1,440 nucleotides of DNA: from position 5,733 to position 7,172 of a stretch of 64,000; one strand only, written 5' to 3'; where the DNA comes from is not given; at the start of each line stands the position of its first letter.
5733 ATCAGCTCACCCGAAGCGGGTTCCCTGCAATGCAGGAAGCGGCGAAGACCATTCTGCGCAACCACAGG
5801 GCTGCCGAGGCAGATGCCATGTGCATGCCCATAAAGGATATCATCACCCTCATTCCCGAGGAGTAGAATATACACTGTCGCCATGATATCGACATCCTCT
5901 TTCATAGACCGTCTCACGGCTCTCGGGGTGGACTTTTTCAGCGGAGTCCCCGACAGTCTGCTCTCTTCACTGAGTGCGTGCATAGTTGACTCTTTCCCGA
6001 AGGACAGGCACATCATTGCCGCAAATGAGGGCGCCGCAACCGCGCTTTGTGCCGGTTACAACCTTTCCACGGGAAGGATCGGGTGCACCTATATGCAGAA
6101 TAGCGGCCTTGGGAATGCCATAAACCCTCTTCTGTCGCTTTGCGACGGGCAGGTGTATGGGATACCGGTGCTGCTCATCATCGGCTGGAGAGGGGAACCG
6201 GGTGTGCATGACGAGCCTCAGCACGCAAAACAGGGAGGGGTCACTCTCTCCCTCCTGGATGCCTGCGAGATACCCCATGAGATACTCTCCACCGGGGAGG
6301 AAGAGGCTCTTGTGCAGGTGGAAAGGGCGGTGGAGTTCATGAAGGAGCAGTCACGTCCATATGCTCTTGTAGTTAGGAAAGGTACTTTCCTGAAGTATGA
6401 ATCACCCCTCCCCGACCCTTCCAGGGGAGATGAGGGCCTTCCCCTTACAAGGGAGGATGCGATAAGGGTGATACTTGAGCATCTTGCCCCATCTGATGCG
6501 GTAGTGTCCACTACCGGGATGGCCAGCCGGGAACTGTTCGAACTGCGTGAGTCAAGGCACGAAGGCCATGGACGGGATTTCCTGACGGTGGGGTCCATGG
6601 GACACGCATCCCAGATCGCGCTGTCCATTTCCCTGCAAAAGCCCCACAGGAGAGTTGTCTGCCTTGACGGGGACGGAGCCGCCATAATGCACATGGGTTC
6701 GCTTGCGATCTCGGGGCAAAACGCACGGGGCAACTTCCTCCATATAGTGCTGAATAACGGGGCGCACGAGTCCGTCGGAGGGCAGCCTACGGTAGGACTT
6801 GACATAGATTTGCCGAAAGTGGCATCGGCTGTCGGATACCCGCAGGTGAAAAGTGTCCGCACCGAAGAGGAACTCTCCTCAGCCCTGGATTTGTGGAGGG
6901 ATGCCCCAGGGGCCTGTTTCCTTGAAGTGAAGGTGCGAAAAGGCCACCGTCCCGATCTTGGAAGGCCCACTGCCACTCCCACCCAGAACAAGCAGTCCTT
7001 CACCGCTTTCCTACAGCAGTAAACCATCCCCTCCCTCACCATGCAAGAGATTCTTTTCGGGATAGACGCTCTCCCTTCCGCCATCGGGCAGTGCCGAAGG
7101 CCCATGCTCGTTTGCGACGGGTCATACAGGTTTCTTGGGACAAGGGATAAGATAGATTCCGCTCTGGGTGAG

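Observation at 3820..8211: Compact phosphonate operon ending in an alcohol dehydrogenase, not an aminotransferase: predicted 2-hydroxyethylphosphonate (CMP-activated) pathway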

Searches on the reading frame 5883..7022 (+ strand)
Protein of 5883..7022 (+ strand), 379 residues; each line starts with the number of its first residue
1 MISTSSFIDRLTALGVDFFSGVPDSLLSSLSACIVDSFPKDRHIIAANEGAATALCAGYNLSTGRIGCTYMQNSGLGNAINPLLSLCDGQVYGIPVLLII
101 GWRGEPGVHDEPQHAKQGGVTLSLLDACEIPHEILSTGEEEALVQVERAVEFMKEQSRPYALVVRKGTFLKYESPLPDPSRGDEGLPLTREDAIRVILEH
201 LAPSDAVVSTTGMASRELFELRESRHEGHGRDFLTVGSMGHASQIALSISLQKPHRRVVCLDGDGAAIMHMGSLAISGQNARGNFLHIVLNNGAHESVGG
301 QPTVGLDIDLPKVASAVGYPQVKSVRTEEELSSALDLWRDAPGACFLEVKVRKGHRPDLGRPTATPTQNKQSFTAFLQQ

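Call 7: search_protein_families(library=pfam, proteins=[window:5883-7022:+], max_evalue=0.01)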
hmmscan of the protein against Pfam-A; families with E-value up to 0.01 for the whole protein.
window:5883-7022:+ (379 aa): 2 families
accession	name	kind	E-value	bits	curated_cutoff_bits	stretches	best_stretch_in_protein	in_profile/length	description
PF02775.26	TPP_enzyme_C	-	5e-16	59.3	21.9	1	233-349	24-151/151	Thiamine pyrophosphate enzyme, C-terminal TPP binding domain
PF02776.23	TPP_enzyme_N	-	1.2e-12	48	26.8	1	6-117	6-111/119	Thiamine pyrophosphate enzyme, N-terminal TPP binding domain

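Call 8: search_protein_families(library=ncbifam, proteins=[window:5883-7022:+], max_evalue=0.001)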
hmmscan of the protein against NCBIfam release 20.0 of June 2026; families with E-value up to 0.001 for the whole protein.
window:5883-7022:+ (379 aa): 40 families (the best 25 are shown)
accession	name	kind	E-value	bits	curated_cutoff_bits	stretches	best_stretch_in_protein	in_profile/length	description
TIGR03297.1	Ppyr-DeCO2ase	equivalog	2e-144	481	312.5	1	15-377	1-360/360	phosphonopyruvate decarboxylase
TIGR03846.1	sulfopy_beta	equivalog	3.7e-32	111.7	221.5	1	190-354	1-159/182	sulfopyruvate decarboxylase subunit beta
NF004813.0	PRK06163.1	equivalog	5.5e-22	78.5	240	1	189-375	14-194/202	hypothetical protein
TIGR03845.1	sulfopyru_alph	equivalog_domain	3.5e-21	75.8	147.95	1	7-165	4-156/160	sulfopyruvate decarboxylase subunit alpha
NF006052.0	PRK08199.1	subfamily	7.7e-11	41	539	1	196-295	374-472/559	thiamine pyrophosphate protein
NF005860.0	PRK07789.1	equivalog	1.1e-10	40.5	881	1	4-124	37-155/615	acetolactate synthase large subunit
NF005485.1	PRK07092.1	equivalog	2.9e-10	39.6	493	1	181-352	341-519/523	benzoylformate decarboxylase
NF005760.0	PRK07586.1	equivalog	1.8e-09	37.1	363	1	187-294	336-441/514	acetolactate synthase large subunit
NF006016.1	PRK08155.1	equivalog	2.8e-09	36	870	1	231-294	400-465/554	acetolactate synthase large subunit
NF009122.0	PRK12474.1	subfamily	7e-09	35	835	1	193-276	345-428/518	hypothetical protein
NF004710.0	PRK06048.1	equivalog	7.6e-09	34.6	976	0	3-122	10-126/561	acetolactate synthase large subunit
NF005364.0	PRK06882.1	equivalog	9.7e-09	34.1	1083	0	9-101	12-101/574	acetolactate synthase 3 large subunit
TIGR00118.1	acolac_lg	equivalog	1.6e-08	33.5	538.35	0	231-295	401-467/557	biosynthetic-type acetolactate synthase large subunit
NF006203.0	PRK08327.1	equivalog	1.8e-08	33.4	456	1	200-298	398-494/571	thiamine pyrophosphate-requiring protein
NF005584.0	PRK07282.1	equivalog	1.9e-08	33.3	970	1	7-122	16-129/566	acetolactate synthase large subunit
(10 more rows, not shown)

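Call 14: find_encoding_contigs(protein=window:5883-7022:+, flank=10000, max_places=6)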
Protein window:5883-7022:+ (379 aa): 3 contigs read that carry it; 2 places shown.
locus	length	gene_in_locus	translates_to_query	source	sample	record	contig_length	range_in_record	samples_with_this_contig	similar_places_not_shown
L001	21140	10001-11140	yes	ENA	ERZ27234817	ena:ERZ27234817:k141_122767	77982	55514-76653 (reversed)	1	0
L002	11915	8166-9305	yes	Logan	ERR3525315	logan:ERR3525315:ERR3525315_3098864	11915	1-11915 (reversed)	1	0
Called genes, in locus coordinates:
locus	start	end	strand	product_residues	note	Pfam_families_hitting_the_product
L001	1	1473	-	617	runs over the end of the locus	PF00664:ABC_membrane, PF00005:ABC_tran, PF02463:SMC_N (faint)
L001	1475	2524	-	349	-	PF05450:Nicastrin (faint), PF04389:Peptidase_M28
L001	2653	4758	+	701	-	PF13431:TPR_17 (faint), PF25062:ARM_TT21_N (weak), PF13371:TPR_9 (weak), PF13432:TPR_16 (weak), PF00515:TPR_1 (weak), PF13414:TPR_11 (weak), PF13371:TPR_9, PF00515:TPR_1 (weak), +10 more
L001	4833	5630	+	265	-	PF23023:Anti-Pycsar_Apyc1 (weak), PF00753:Lactamase_B, PF12706:Lactamase_B_2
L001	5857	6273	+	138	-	-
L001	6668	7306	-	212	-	PF07592:DDE_Tnp_ISAZ013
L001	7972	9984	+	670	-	PF00483:NTP_transferase (faint), PF12804:NTP_transf_3, PF20202:DUF6564 (weak), PF01467:CTP_transf_like, PF13714:PEP_mutase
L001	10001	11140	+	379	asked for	PF02776:TPP_enzyme_N, PF02775:TPP_enzyme_C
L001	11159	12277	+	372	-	PF00465:Fe-ADH, PF13685:Fe-ADH_2 (faint), PF25137:ADH_Fe_C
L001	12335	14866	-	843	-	PF02837:Glyco_hydro_2_N, PF00703:Glyco_hydro_2, PF02836:Glyco_hydro_2_C, PF16355:DUF4982, PF18565:Glyco_hydro2_C5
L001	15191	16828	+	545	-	PF01855:POR_N, PF02775:TPP_enzyme_C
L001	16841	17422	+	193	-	PF01558:POR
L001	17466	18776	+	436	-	PF00501:AMP-binding, PF14535:AMP-binding_C_2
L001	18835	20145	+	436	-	PF00501:AMP-binding, PF14535:AMP-binding_C_2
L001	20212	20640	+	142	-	PF01842:ACT (faint), PF19571:ACT_8, PF13840:ACT_7 (faint)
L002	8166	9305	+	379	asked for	PF02776:TPP_enzyme_N, PF02775:TPP_enzyme_C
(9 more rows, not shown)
